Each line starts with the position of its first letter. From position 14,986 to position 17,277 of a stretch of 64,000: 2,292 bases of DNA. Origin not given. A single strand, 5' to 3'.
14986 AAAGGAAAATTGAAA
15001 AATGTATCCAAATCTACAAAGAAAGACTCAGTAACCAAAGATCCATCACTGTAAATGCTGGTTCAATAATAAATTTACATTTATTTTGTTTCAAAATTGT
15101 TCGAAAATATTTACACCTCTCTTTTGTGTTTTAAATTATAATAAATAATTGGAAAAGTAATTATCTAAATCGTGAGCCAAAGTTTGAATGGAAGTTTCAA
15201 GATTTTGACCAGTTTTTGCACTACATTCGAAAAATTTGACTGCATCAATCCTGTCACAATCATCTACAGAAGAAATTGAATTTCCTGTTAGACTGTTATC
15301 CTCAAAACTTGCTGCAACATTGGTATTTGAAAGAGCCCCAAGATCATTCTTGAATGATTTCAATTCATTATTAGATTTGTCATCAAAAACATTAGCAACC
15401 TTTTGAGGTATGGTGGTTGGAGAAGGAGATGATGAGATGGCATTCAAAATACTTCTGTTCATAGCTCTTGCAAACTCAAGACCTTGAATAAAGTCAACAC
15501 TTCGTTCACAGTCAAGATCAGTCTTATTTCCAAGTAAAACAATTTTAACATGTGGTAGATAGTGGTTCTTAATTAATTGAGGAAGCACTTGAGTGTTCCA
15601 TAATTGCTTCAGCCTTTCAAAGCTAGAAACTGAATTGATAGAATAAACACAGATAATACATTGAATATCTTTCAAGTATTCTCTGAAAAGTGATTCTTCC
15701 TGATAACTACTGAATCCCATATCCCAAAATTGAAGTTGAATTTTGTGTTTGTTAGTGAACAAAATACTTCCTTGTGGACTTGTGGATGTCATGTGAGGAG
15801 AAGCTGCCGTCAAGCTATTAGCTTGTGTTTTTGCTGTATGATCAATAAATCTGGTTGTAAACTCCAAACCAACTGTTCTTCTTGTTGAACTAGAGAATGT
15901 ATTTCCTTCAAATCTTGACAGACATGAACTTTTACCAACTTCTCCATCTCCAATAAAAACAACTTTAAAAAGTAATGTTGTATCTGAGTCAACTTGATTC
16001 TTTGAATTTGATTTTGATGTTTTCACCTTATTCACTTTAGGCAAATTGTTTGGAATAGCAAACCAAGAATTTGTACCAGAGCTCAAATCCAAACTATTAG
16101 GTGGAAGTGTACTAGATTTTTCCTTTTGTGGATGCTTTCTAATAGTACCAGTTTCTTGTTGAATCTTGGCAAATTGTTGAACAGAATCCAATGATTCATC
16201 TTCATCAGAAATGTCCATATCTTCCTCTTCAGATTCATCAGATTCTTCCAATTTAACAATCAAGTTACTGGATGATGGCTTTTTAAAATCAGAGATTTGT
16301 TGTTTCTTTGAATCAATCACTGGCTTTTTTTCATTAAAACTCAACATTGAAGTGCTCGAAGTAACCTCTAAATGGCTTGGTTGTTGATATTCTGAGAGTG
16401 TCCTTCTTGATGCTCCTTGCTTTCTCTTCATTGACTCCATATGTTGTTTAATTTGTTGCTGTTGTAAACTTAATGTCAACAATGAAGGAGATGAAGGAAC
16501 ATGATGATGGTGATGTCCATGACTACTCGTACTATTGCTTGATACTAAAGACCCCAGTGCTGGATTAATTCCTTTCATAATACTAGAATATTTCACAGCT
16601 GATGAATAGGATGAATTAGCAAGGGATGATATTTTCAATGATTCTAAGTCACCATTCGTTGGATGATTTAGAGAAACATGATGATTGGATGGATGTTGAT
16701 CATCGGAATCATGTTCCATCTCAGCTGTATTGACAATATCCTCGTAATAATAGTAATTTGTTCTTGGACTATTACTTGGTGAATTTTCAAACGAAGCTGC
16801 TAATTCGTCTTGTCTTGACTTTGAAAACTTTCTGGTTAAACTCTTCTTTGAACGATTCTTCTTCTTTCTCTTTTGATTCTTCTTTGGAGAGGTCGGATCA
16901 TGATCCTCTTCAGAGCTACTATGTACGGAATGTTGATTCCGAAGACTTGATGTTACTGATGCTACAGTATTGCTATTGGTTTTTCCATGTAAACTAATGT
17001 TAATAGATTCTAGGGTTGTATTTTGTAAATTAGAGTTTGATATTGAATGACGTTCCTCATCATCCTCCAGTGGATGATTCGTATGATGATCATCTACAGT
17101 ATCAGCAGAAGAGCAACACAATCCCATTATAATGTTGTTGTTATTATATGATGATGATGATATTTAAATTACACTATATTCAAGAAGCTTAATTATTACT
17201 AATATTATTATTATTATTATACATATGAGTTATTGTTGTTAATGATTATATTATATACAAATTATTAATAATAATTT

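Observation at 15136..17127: Rab-like GTPase that appears N-terminally acylated instead of C-terminally prenylated, with a degenerate switch II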

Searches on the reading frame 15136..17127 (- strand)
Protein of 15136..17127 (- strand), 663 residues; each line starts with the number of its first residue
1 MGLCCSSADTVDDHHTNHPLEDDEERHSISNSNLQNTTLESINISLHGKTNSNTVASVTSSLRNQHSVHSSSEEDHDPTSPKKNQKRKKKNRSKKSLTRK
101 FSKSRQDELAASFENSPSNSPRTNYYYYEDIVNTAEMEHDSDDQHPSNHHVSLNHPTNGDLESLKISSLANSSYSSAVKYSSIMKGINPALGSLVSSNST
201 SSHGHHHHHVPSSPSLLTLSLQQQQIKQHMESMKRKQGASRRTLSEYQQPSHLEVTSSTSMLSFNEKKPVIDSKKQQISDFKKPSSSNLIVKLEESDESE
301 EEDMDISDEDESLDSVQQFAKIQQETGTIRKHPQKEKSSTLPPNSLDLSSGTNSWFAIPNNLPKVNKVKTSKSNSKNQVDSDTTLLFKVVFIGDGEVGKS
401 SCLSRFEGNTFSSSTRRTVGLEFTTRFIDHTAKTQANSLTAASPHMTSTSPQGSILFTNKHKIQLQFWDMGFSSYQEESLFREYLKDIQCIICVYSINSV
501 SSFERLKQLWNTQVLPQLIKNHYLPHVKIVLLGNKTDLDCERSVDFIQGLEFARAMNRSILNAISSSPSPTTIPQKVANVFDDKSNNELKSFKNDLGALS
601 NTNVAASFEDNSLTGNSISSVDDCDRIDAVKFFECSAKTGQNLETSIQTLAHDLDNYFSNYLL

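Call 3: search_protein_families(library=pfam, proteins=[window:15136-17127:-], max_evalue=1)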
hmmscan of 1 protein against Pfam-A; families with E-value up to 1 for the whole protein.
window:15136-17127:- (663 aa): 3 families
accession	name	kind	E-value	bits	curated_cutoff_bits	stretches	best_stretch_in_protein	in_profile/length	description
PF00071.28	Ras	-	1.8e-26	93.1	21.6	3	458-558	43-136/162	Ras family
PF08477.19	Roc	-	5e-15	56.2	27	2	388-434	1-47/119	Ras of Complex, Roc, domain of DAPkinase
PF00025.27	Arf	-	5.2e-07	29.7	22.3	1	460-544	55-133/174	ADP-ribosylation factor family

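Call 4: search_solved_structures(query=window:15136-17127:-, max_evalue=0.01, show_alignments=3)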
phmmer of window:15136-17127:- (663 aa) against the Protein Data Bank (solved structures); distinct sequences matched with E-value up to 0.01: 636 (the best 60 are shown).
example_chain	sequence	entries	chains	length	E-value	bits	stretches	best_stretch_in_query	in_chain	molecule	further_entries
5ub8_A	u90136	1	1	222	1.3e-13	54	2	379-432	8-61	Likely rab family GTP-binding protein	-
9rx4_E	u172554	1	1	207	2.9e-13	52.9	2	381-434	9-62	Ras-related protein Rab-1A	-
1d5c_A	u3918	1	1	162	1.2e-12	50.9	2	456-558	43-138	RAB6 GTPASE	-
3tkl_A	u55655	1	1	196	1.2e-12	50.8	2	378-434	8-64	Ras-related protein Rab-1A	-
4jvs_B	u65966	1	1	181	1.3e-12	50.7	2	462-573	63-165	Ras-related protein Rab-1A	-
2iey_A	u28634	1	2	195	1.8e-12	50.3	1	378-554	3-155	Ras-related protein Rab-27B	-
2if0_A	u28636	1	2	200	2e-12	50.1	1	378-554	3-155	Ras-related protein Rab-27B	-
2zet_A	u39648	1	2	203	2.2e-12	50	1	378-554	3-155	Ras-related protein Rab-27B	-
3sfv_A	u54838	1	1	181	2.3e-12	49.9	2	462-573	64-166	Ras-related protein Rab-1A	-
7eq2_A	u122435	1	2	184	2.4e-12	49.8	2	462-573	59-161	Ras-related protein Rab-1A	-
1yzq_A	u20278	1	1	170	2.4e-12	49.8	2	457-562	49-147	small GTP binding protein RAB6 isoform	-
3cpj_B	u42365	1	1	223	2.5e-12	49.7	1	381-430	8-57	GTP-binding protein YPT31/YPT8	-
4fmb_B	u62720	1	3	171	2.5e-12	49.7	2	462-573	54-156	Ras-related protein Rab-1A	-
4fmc_B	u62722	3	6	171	2.6e-12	49.7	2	462-572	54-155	Ras-related protein Rab-1A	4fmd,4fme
1z0f_A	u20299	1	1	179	2.8e-12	49.6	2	460-562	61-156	RAB14, member RAS oncogene family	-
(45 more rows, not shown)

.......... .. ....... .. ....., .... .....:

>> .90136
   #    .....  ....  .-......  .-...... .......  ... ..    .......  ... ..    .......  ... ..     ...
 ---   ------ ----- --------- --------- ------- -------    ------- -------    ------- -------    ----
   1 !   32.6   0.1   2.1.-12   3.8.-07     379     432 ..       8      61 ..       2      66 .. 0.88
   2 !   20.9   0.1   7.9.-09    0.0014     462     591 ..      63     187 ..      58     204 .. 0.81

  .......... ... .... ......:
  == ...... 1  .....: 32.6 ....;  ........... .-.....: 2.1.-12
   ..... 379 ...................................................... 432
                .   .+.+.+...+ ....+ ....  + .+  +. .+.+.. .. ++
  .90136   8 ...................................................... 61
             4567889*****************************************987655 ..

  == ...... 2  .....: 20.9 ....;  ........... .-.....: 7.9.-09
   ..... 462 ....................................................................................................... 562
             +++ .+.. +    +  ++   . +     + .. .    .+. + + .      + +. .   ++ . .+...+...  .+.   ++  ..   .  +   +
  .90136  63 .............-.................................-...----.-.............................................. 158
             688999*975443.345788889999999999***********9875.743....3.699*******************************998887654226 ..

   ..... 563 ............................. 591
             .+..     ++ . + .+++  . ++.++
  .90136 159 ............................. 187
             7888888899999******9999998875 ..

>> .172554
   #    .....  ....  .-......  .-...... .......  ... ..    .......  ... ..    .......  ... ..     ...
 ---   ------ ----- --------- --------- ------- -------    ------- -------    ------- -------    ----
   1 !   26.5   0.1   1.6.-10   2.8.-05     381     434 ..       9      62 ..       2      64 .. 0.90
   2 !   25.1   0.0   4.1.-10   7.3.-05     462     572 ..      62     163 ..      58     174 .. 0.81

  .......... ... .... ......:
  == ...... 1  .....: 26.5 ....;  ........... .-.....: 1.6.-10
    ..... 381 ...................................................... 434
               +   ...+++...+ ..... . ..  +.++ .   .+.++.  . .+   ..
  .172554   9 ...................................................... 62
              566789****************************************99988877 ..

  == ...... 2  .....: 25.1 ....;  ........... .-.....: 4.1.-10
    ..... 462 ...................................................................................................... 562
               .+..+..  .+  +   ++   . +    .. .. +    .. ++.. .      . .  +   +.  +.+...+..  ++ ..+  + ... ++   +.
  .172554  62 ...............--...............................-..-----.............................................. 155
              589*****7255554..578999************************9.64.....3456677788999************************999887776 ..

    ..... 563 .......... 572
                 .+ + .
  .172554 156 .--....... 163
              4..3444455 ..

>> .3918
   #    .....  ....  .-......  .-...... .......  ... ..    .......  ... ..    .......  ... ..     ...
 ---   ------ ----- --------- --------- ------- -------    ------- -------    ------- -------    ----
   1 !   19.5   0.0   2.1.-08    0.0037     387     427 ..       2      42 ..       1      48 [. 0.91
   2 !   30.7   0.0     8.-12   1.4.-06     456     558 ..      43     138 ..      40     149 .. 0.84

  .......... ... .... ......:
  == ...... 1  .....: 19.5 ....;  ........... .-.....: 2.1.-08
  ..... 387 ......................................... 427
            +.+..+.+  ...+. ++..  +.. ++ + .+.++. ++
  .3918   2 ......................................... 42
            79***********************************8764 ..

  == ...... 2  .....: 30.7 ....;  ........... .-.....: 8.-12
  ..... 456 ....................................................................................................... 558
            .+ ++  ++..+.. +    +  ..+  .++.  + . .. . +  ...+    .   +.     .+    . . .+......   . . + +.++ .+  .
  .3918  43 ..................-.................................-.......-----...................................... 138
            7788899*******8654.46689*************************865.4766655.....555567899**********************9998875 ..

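Call 6: find_homologous_proteins(query=window:15136-17127:-)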
Query window:15136-17127:- (663 aa): 5 proteins with E <= 0.001 among 8000 candidates.
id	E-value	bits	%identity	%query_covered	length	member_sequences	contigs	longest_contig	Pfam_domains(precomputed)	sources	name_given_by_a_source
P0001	0.0e+0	1449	100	100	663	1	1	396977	PF00025.28,PF08477.20,PF00071.29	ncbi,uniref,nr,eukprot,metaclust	ncbi:small GTPase [Naegleria gruberi]|uniref:Small GTPase n=1 Tax=Naegleria gruberi TaxID=5762 RepID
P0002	2.6e-186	639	52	100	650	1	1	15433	PF00025.28,PF08477.20,PF00071.29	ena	-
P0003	6.2e-177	608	56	86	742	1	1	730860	PF00025.28,PF08477.20,PF00071.29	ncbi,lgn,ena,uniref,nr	ncbi:hypothetical protein FDP41_001618 [Naegleria fowleri]|uniref:Uncharacterized protein n=1 Tax=Na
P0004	2.0e-176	607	63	65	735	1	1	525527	PF00025.28,PF08477.20,PF00071.29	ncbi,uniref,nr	ncbi:hypothetical protein C9374_007423 [Naegleria lovaniensis]|uniref:Uncharacterized protein n=1 Ta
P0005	5.0e-65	239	48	46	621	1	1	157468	PF08477.20,PF00071.29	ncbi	ncbi:hypothetical protein ABK040_013148 [Willaertia magna]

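Call 13: find_encoding_contigs(protein=P0002, flank=5000, max_places=3)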
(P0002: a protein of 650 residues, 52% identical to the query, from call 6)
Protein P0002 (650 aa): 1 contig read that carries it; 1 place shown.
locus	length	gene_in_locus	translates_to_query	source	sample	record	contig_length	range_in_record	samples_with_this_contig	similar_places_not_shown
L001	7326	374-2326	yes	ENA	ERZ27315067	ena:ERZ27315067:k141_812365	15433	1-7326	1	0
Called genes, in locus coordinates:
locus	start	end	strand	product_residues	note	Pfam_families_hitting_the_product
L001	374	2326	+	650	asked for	PF00071:Ras, PF08477:Roc, PF00025:Arf (weak), PF08477:Roc (weak), PF00071:Ras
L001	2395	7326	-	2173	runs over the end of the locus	PF00270:DEAD, PF04851:ResIII, PF26076:WHD_DDX60 (faint), PF00271:Helicase_C (faint)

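Call 14: find_encoding_contigs(protein=P0003, flank=3000, max_places=2)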
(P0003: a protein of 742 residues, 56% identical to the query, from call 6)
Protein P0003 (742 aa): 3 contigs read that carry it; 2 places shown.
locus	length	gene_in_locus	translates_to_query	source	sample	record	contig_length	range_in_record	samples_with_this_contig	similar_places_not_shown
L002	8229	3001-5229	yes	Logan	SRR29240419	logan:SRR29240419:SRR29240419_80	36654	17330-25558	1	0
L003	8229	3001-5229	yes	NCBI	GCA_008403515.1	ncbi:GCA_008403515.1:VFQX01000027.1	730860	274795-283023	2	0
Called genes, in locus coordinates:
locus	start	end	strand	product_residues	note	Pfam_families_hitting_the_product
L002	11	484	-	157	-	-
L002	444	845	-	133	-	-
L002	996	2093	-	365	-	PF06999:Suc_Fer-like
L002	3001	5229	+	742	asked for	PF00025:Arf (faint), PF08477:Roc (weak), PF00071:Ras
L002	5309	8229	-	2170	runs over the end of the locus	PF04851:ResIII, PF00270:DEAD, PF00271:Helicase_C (faint), PF26076:WHD_DDX60 (weak)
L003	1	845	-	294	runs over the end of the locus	PF00149:Metallophos, PF12850:Metallophos_2 (weak)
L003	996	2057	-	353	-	PF06999:Suc_Fer-like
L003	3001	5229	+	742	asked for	PF00025:Arf (faint), PF08477:Roc (weak), PF00071:Ras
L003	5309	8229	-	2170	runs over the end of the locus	PF04851:ResIII, PF00270:DEAD, PF00271:Helicase_C (faint), PF26076:WHD_DDX60 (weak)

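Call 15: find_encoding_contigs(protein=P0004, flank=3000, max_places=2)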
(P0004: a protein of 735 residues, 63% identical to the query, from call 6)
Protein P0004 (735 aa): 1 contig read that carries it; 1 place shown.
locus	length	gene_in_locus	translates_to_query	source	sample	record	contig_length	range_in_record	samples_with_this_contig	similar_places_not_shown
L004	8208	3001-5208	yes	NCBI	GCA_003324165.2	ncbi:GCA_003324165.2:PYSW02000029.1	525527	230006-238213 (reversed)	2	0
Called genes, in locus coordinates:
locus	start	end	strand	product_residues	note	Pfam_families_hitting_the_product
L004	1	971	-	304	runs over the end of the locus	PF00149:Metallophos, PF12850:Metallophos_2 (faint)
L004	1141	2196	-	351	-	PF06999:Suc_Fer-like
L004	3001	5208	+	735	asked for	PF08477:Roc (weak), PF00025:Arf (weak), PF00071:Ras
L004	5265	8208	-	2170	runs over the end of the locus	PF04851:ResIII, PF00270:DEAD, PF00271:Helicase_C (weak), PF26076:WHD_DDX60 (weak)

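Call 16: find_encoding_contigs(protein=P0005, flank=3000, max_places=2)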
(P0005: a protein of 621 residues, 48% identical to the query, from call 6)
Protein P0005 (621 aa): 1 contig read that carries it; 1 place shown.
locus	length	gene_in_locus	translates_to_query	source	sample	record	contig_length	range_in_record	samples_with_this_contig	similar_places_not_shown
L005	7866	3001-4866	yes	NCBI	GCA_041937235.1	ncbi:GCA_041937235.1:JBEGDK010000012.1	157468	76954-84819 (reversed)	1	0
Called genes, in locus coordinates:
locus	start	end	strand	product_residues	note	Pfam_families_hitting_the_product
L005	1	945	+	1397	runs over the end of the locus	PF02463:SMC_N (faint), PF00664:ABC_membrane, PF03193:RsgA_GTPase (faint), PF00005:ABC_tran, PF01926:MMR_HSR1 (faint), PF13191:AAA_16 (faint), PF00664:ABC_membrane, PF00005:ABC_tran, +3 more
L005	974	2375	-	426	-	PF03417:AAT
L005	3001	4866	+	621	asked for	PF00071:Ras, PF08477:Roc (weak)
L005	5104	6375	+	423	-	PF07065:D123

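Call 24: search_protein_representatives(alignment_id=A1)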
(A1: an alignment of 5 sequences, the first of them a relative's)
Query: 5 sequences, 666 profile positions. Proteins with E-value up to 0.001 (for the whole library): 10321; up to 1e-10: 578; up to 1e-30: 9. The best 150 are listed.
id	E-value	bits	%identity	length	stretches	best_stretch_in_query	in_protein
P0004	0.0e+00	1177.5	-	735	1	1-666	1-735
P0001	0.0e+00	1079.5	-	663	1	1-666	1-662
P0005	1.1e-223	761.2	-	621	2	1-573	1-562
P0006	2.1e-121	423.3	-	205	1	450-666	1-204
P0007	1.0e-41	159.9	-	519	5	464-582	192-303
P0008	2.2e-32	129.1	-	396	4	361-438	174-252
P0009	4.7e-32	128.0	-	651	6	383-436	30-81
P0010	1.0e-31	126.9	-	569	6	465-594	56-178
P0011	7.9e-31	124.0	-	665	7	467-574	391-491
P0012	7.5e-28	114.1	-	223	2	387-561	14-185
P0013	9.2e-27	110.5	-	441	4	465-568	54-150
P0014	1.1e-26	110.3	-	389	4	324-434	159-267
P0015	2.4e-25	105.9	-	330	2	363-562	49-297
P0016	4.7e-25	104.9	-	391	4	468-580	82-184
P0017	1.2e-24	103.5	-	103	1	561-659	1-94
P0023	6.4e-20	87.9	-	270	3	385-435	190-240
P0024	1.4e-18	83.5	-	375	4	391-455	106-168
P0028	9.0e-18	80.8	-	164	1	385-501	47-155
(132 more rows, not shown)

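Call 26: list_cluster_members(proteins=[P0012, P0015, P0002, P0017, P0023, P0028])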
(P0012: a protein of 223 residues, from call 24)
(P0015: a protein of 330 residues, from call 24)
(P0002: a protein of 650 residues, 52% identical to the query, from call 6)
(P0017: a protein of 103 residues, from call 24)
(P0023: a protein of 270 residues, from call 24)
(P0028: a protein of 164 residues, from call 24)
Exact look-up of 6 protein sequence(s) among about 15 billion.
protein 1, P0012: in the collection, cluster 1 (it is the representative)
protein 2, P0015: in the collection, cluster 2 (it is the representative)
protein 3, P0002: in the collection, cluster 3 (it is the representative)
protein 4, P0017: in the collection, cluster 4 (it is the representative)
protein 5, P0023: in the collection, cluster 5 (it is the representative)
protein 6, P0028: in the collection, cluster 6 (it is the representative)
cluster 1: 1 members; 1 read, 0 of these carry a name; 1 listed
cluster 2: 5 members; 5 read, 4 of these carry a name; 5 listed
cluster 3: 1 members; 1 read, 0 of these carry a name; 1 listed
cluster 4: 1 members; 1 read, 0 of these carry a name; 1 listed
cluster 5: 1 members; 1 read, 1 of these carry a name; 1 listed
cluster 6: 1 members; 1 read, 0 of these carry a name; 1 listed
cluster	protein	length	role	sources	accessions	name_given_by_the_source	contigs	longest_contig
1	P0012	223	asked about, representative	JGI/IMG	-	-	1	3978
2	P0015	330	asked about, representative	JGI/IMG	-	small GTP-binding protein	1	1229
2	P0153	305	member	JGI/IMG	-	small GTP-binding protein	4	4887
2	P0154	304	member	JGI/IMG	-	small GTP-binding protein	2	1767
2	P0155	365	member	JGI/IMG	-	small GTP-binding protein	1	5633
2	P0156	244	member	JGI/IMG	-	-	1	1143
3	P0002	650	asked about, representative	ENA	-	-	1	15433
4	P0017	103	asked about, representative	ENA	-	-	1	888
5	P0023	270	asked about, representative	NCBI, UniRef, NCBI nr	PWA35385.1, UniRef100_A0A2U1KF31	hypothetical protein CTI12_AA610010 [Artemisia annua] | Uncharacterized protein n=1 Tax=Artemisia annua TaxID=35608 RepID=A0A2U1KF31_ARTAN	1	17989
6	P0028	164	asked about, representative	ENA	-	-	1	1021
